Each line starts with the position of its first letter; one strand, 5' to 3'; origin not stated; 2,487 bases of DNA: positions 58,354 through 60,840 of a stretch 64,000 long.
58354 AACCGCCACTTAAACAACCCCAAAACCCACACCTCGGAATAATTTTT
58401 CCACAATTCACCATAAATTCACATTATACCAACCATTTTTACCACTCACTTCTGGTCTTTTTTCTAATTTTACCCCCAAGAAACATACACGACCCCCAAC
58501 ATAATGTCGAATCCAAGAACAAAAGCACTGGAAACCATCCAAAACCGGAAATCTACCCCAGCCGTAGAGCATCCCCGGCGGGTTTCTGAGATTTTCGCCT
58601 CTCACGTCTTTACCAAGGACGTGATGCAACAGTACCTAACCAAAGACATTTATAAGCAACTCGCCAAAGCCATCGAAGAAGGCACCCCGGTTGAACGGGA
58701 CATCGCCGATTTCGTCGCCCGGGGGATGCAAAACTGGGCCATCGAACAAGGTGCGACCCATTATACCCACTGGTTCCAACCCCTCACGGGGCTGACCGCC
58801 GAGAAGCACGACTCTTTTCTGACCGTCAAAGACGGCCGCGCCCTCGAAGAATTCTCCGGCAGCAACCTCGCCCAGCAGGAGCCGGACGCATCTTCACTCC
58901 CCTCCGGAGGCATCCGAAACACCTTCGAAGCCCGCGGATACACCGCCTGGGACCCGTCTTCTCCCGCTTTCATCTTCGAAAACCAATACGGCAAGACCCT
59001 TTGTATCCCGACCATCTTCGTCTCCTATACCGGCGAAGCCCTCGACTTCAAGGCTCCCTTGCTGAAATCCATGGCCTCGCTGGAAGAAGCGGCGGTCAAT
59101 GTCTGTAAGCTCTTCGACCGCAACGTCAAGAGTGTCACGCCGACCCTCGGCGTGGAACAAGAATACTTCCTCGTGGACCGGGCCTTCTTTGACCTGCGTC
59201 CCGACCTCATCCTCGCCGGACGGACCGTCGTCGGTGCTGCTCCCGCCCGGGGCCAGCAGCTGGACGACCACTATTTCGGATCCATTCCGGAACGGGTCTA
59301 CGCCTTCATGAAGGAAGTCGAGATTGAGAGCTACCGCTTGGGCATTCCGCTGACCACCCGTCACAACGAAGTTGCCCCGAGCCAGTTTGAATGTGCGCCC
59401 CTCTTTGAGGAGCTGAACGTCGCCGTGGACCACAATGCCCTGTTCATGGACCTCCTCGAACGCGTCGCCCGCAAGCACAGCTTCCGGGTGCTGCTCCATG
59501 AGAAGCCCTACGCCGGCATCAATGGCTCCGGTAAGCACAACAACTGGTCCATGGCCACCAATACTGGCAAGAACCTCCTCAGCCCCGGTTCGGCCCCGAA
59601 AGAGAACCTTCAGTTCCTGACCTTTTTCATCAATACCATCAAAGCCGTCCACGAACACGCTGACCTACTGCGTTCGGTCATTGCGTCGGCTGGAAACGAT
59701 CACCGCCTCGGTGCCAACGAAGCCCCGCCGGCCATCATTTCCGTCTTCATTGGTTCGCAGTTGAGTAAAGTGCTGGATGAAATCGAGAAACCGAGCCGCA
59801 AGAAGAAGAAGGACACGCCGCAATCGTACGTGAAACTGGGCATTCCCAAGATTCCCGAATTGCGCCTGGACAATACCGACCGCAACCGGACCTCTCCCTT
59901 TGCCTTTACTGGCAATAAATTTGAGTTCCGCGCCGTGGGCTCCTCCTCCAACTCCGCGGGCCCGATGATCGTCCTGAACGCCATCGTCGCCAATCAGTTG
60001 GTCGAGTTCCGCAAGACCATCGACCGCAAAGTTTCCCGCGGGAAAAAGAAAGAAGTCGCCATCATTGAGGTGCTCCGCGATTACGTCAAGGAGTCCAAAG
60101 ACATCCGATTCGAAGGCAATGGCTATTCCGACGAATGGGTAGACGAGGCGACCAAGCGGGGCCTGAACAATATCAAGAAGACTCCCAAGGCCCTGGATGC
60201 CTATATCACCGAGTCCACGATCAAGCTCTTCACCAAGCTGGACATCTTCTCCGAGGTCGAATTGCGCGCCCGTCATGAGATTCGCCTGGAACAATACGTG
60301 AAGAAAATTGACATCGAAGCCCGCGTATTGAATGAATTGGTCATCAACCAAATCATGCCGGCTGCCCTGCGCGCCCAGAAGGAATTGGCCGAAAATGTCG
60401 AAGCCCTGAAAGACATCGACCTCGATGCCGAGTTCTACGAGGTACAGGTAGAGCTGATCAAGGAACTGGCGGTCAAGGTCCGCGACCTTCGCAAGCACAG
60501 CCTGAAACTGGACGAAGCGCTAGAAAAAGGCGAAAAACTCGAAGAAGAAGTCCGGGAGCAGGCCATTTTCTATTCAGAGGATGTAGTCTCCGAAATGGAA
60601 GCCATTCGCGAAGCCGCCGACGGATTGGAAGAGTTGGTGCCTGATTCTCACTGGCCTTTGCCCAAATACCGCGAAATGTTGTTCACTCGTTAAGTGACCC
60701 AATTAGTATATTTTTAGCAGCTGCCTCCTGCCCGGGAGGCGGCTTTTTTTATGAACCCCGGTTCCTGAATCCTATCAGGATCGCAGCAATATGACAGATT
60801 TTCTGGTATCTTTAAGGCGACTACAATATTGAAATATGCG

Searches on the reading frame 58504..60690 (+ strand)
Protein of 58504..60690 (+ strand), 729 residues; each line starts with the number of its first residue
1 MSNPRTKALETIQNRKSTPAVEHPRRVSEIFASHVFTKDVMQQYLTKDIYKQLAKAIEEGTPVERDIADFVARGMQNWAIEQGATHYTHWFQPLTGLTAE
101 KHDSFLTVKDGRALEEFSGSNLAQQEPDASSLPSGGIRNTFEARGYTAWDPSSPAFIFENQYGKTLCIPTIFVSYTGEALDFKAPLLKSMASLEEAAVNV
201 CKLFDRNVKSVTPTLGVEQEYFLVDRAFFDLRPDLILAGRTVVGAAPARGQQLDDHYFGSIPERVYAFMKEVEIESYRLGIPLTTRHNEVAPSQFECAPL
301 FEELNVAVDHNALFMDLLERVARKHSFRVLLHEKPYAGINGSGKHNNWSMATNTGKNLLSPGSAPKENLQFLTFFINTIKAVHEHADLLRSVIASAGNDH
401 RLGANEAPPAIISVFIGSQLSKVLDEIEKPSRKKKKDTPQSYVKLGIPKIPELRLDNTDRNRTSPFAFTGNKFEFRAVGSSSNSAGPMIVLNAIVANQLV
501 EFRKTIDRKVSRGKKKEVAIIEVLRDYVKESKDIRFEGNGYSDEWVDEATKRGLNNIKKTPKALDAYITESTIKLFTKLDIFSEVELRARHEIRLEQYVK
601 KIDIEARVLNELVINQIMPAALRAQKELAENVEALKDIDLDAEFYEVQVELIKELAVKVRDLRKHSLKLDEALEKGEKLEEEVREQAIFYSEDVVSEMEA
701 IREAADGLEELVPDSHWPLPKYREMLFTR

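Call 6: find_related_loci(query=window:58504-60690:+, collection=genome_contigs, flank=6000)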
Query window:58504-60690:+ (729 aa) in genome_contigs; peptide patterns used: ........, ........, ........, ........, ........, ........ (x = any residue, [..] = any of these).
133 stretches matched a pattern; 46 encode a relative of the query (tblastn E <= 1e-3); 46 distinct loci.
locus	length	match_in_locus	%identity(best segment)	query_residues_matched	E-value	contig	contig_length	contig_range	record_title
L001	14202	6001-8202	58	1-729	0e+0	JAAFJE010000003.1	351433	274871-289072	MAG: Cytophagales bacterium isolate bin30.maxbin.ball.074 WN_Cytophagales_13_scaffold_3, whole genome shotgun sequence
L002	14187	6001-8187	56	1-729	0e+0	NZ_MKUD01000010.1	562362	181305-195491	MAG: Spirosoma sp. 48-14 SCNpilot_cont_300_bf_scaffold_13, whole genome shotgun sequence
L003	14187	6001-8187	55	1-729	0e+0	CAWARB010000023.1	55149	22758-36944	MAG: uncultured Cytophagales bacterium isolate MFD02581.bin.2.133 genome assembly, contig: contig_41331, whole genome sh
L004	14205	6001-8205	57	1-729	0e+0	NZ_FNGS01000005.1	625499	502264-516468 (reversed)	Siphonobacter aquaeclarae strain DSM 21668, whole genome shotgun sequence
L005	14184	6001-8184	56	1-729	0e+0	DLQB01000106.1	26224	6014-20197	MAG TPA_asm: Flavobacteriales bacterium UBA7443 UBA7443_contig_64872, whole genome shotgun sequence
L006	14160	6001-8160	57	1-729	0e+0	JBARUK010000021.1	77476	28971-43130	MAG: Cyclobacteriaceae bacterium isolate MFD12125_ilm_asm_bin39 k127_4450, whole genome shotgun sequence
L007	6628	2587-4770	56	1-729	0e+0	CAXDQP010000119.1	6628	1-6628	MAG TPA_asm: uncultured Flavobacteriales bacterium isolate SRR5788234_concoct_54 genome assembly, contig: ERZ14208662.21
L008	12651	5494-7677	56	1-729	0e+0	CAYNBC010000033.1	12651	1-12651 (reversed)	MAG TPA_asm: uncultured Sphingobacteriales bacterium isolate SRP162660_co2_220 genome assembly, contig: NODE_2363_length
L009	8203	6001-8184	55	1-729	0e+0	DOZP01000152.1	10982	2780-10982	MAG TPA_asm: Porphyromonadaceae bacterium isolate UBA8128 contig_27172, whole genome shotgun sequence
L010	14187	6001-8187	53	1-729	0e+0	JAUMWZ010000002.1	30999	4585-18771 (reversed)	MAG: Bacteroides sp. isolate S15M_Sa_36_sub NODE_726_length_30999_cov_7.225569, whole genome shotgun sequence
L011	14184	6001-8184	57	1-729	0e+0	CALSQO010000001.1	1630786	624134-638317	MAG: uncultured Flavobacteriales bacterium isolate D_MB138 genome assembly, contig: contig_1738_D_MB138, whole genome sh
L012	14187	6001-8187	54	1-729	0e+0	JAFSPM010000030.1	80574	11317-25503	MAG: Bacteroidaceae bacterium isolate RGIG3355 Goat_Reticulum-6__c342501, whole genome shotgun sequence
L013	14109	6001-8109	53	26-729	0e+0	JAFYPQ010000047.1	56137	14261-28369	MAG: Bacteroidales bacterium isolate RGIG7307 Water_buffalos_Cecum-4__c859134, whole genome shotgun sequence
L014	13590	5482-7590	54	26-729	0e+0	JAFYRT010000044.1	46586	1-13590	MAG: Muribaculaceae bacterium isolate RGIG7362 Water_buffalos_Cecum-5__c781042, whole genome shotgun sequence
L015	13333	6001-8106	54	26-729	0e+0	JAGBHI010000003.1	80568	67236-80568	MAG: Bacteroidales bacterium isolate RGIG9119 Water_deer_Rectum.Co__c51838, whole genome shotgun sequence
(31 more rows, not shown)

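Call 16: find_homologous_proteins(query=window:58504-60690:+, max_evalue=1e-100)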
Query window:58504-60690:+ (729 aa): 8000 proteins with E <= 1e-100 among 8000 candidates; the best 120 are listed.
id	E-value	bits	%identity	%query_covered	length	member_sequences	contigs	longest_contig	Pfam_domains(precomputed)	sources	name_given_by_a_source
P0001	0.0e+0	1633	100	100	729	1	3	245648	PF00120.30,PF18318.7,PF12437.14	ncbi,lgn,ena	-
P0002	0.0e+0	1404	84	100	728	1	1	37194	PF00120.30,PF18318.7,PF12437.14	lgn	-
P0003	0.0e+0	1332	79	100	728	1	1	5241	PF00120.30,PF18318.7,PF12437.14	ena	-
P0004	0.0e+0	1303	77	100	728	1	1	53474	PF00120.30,PF18318.7,PF12437.14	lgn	-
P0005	0.0e+0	1298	77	100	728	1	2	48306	PF00120.30,PF18318.7,PF12437.14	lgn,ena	-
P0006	0.0e+0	1261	74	100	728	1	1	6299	PF00120.30,PF18318.7,PF12437.14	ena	-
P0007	0.0e+0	1261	74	100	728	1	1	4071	PF00120.30,PF18318.7,PF12437.14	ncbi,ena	-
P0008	0.0e+0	1256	74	100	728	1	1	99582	PF00120.30,PF18318.7,PF12437.14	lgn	-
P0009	0.0e+0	1252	74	100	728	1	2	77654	PF00120.30,PF18318.7,PF12437.14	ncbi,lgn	-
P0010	0.0e+0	1250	75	100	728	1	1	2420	PF00120.30,PF18318.7,PF12437.14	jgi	jgi:glutamine synthetase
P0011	0.0e+0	1247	73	100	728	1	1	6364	PF00120.30,PF18318.7,PF12437.14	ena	-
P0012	0.0e+0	1247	74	100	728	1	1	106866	PF00120.30,PF18318.7,PF12437.14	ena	-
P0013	0.0e+0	1245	73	100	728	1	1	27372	PF00120.30,PF18318.7,PF12437.14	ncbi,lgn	-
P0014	0.0e+0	1241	73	100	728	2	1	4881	PF00120.30,PF18318.7,PF12437.14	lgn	-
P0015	0.0e+0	1241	74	100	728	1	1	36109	PF00120.30,PF18318.7,PF12437.14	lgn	-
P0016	0.0e+0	1235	74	100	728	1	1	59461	PF00120.30,PF18318.7,PF12437.14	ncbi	ncbi:MAG: glutamine synthetase III [Bacteroidota bacterium]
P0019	0.0e+0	1231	72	100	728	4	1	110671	PF00120.30,PF18318.7,PF12437.14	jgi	jgi:glutamine synthetase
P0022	0.0e+0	1206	72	100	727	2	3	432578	PF00120.30,PF18318.7,PF12437.14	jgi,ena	jgi:glutamine synthetase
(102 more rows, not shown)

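Call 18: find_encoding_contigs(protein=P0002, flank=5000, max_places=3)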
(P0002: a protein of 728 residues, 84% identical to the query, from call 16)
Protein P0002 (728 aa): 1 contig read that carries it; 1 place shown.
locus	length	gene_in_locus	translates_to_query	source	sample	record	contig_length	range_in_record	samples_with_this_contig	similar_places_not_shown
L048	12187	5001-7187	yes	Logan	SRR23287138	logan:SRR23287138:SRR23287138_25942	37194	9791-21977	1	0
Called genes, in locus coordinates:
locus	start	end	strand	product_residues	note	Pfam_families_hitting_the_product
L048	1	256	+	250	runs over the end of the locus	PF12686:DUF3800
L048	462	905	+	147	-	-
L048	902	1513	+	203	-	PF01557:FAA_hydrolase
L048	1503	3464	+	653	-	PF01551:Peptidase_M23 (weak)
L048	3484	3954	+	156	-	PF00578:AhpC-TSA, PF08534:Redoxin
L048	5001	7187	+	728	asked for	PF12437:GSIII_N, PF00120:Gln-synt_C, PF18318:Gln-synt_C-ter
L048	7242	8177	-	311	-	PF00389:2-Hacid_dh, PF02826:2-Hacid_dh_C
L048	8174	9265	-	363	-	PF00266:Aminotran_5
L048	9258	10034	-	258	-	PF00398:RrnaAD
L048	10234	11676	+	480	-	PF02789:Peptidase_M17_N, PF00883:Peptidase_M17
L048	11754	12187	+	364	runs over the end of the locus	PF04166:PdxA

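Call 19: find_encoding_contigs(protein=P0004, flank=5000, max_places=3)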
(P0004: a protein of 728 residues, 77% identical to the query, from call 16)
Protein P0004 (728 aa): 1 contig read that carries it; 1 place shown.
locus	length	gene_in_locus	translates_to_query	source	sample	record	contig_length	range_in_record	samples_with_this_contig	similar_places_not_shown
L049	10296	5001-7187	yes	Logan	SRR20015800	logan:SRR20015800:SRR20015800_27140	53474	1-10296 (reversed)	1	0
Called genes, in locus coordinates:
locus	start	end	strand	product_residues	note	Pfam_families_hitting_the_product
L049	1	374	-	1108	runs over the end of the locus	PF15902:Sortilin-Vps10 (faint), PF00801:PKD, PF18911:PKD_4, PF18962:Por_Secre_tail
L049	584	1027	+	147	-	-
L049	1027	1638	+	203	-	PF01557:FAA_hydrolase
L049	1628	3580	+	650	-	PF01551:Peptidase_M23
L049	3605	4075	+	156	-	PF00578:AhpC-TSA, PF08534:Redoxin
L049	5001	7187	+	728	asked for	PF12437:GSIII_N, PF00120:Gln-synt_C, PF18318:Gln-synt_C-ter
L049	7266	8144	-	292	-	PF07661:MORN_2 (faint)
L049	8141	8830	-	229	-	-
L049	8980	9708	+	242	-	PF13432:TPR_16 (faint)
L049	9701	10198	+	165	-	PF00885:DMRL_synthase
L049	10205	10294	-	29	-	?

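Call 20: find_encoding_contigs(protein=P0005, flank=5000, max_places=3)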
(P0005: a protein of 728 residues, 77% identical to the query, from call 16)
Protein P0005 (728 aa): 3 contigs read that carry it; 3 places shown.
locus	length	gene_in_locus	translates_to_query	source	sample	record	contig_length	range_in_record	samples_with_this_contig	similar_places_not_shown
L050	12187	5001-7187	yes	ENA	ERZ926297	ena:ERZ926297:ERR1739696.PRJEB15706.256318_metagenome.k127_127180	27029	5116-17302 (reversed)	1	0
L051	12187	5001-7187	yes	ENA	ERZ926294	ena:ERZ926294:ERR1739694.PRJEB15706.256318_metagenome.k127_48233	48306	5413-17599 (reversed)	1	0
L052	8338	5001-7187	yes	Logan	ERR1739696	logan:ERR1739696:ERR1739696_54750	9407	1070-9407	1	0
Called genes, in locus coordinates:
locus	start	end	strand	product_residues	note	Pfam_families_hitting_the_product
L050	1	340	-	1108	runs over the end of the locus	PF15902:Sortilin-Vps10 (faint), PF00801:PKD, PF18911:PKD_4, PF18962:Por_Secre_tail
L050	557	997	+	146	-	-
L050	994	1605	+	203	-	PF01557:FAA_hydrolase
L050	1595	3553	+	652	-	PF01551:Peptidase_M23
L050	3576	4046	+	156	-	PF00578:AhpC-TSA, PF08534:Redoxin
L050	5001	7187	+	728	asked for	PF12437:GSIII_N, PF00120:Gln-synt_C, PF18318:Gln-synt_C-ter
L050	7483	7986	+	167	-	-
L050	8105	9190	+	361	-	-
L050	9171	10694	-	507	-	-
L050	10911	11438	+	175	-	-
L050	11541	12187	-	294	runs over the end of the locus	PF07661:MORN_2 (faint)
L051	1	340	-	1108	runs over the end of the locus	PF15902:Sortilin-Vps10 (faint), PF00801:PKD, PF18911:PKD_4, PF18962:Por_Secre_tail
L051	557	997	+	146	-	-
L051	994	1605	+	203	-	PF01557:FAA_hydrolase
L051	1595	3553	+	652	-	PF01551:Peptidase_M23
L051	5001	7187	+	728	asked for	PF12437:GSIII_N, PF00120:Gln-synt_C, PF18318:Gln-synt_C-ter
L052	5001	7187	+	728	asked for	PF12437:GSIII_N, PF00120:Gln-synt_C, PF18318:Gln-synt_C-ter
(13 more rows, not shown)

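Call 22: find_encoding_contigs(protein=P0008, flank=4000, max_places=2)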
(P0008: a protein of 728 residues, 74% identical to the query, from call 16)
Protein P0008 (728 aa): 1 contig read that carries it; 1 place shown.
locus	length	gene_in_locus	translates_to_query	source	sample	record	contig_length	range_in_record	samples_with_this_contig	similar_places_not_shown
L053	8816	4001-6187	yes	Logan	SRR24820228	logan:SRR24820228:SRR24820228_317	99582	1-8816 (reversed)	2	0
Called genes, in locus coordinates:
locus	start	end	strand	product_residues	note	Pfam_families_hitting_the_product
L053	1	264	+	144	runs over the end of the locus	-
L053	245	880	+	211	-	PF01557:FAA_hydrolase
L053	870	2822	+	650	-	PF01551:Peptidase_M23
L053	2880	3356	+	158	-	PF00578:AhpC-TSA, PF08534:Redoxin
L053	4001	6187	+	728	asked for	PF12437:GSIII_N, PF00120:Gln-synt_C, PF18318:Gln-synt_C-ter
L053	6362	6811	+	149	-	PF26247:DUF8058 (weak)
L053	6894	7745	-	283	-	PF02535:Zip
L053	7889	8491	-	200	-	PF14595:Thioredoxin_9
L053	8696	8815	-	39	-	?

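Call 23: find_encoding_contigs(protein=P0012, flank=4000, max_places=2)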
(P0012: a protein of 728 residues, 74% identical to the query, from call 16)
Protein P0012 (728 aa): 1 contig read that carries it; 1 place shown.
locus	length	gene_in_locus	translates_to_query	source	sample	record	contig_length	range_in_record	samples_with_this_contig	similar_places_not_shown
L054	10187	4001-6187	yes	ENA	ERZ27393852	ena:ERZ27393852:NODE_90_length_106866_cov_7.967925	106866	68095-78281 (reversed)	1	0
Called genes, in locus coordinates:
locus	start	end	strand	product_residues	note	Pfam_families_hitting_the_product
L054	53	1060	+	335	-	PF00834:Ribul_P_3_epim, PF00571:CBS (faint)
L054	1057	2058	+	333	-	PF00793:DAHP_synth_1, PF03102:NeuB (weak)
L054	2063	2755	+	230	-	PF01381:HTH_3 (faint), PF00702:Hydrolase (faint), PF08282:Hydrolase_3 (weak)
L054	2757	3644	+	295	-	-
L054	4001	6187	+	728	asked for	PF12437:GSIII_N, PF00120:Gln-synt_C, PF18318:Gln-synt_C-ter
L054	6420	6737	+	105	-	-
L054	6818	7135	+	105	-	-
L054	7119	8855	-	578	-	-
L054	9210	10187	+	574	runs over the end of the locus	-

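Call 24: find_encoding_contigs(protein=P0019, flank=4000, max_places=2)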
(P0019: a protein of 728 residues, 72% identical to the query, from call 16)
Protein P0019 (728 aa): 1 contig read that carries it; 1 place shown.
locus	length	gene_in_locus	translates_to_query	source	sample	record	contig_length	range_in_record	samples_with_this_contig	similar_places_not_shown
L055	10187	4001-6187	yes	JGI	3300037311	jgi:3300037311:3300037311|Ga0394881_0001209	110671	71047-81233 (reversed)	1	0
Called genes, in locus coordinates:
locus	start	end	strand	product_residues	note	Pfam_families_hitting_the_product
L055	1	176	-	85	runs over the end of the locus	-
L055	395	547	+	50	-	-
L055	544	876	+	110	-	-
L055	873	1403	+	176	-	PF00440:TetR_N (weak)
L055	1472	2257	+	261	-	PF17329:DUF5367 (faint)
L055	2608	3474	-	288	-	PF00682:HMGL-like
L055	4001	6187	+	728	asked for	PF12437:GSIII_N, PF00120:Gln-synt_C, PF18318:Gln-synt_C-ter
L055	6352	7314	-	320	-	PF00389:2-Hacid_dh, PF02826:2-Hacid_dh_C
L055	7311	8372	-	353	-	PF00266:Aminotran_5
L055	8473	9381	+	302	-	PF00924:MS_channel_2nd, PF21082:MS_channel_3rd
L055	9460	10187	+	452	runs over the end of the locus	PF00206:Lyase_1, PF08328:ASL_C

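Call 25: find_encoding_contigs(protein=P0022, flank=4000, max_places=2)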
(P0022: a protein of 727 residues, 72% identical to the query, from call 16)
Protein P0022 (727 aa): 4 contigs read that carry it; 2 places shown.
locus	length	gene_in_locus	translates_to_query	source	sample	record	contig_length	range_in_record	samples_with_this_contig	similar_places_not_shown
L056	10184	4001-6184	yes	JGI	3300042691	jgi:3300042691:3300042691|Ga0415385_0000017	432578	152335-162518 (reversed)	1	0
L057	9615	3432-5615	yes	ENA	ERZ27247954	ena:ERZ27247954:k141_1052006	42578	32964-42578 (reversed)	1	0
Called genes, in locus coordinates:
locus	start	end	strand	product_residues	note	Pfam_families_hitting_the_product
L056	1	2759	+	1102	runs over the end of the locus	PF01590:GAF, PF13185:GAF_2, PF13426:PAS_9 (faint), PF08448:PAS_4 (faint), PF08447:PAS_3 (weak), PF00512:HisKA, PF02518:HATPase_c, PF00072:Response_reg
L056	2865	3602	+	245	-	PF08239:SH3_3 (faint)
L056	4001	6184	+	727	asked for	PF12437:GSIII_N, PF00120:Gln-synt_C, PF18318:Gln-synt_C-ter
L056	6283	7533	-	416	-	PF02812:ELFV_dehydrog_N, PF00208:ELFV_dehydrog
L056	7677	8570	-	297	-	PF01148:CTP_transf_1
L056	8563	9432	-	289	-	PF02517:Rce1-like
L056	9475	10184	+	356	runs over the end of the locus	PF01207:Dus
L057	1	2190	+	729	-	?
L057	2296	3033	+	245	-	PF08239:SH3_3 (faint)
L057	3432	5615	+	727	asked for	PF12437:GSIII_N, PF00120:Gln-synt_C, PF18318:Gln-synt_C-ter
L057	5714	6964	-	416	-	PF02812:ELFV_dehydrog_N, PF00208:ELFV_dehydrog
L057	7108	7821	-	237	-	PF01148:CTP_transf_1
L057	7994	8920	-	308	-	PF02517:Rce1-like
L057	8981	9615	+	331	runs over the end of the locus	PF01207:Dus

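Call 41: list_cluster_members(proteins=[P0001, P0002, P0004, P0005, P0008, P0009, P0016])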
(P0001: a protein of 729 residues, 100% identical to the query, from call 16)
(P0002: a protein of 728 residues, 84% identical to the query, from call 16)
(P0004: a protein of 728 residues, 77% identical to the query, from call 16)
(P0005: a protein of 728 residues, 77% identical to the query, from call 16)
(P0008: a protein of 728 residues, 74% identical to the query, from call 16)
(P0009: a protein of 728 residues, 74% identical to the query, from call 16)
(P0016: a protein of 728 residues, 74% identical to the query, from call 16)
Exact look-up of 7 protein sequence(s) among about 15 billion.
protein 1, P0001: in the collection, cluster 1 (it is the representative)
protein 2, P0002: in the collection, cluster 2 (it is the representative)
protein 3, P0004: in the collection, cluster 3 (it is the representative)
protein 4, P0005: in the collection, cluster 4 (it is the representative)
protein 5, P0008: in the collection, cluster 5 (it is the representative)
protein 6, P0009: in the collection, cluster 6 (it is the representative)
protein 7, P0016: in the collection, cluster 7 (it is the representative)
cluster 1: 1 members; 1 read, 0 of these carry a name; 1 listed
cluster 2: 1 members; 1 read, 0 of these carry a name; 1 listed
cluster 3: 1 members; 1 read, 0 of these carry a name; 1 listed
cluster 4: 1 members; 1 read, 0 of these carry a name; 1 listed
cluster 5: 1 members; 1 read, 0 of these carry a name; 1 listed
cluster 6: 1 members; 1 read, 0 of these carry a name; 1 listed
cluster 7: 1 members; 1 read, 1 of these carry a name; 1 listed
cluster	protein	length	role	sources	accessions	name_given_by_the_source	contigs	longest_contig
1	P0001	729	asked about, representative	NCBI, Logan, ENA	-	-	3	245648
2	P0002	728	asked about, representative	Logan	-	-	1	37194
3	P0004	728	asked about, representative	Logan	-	-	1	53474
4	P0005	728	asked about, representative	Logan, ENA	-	-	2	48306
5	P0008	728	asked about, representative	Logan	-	-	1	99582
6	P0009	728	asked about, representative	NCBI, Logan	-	-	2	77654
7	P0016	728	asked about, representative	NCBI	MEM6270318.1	MAG: glutamine synthetase III [Bacteroidota bacterium]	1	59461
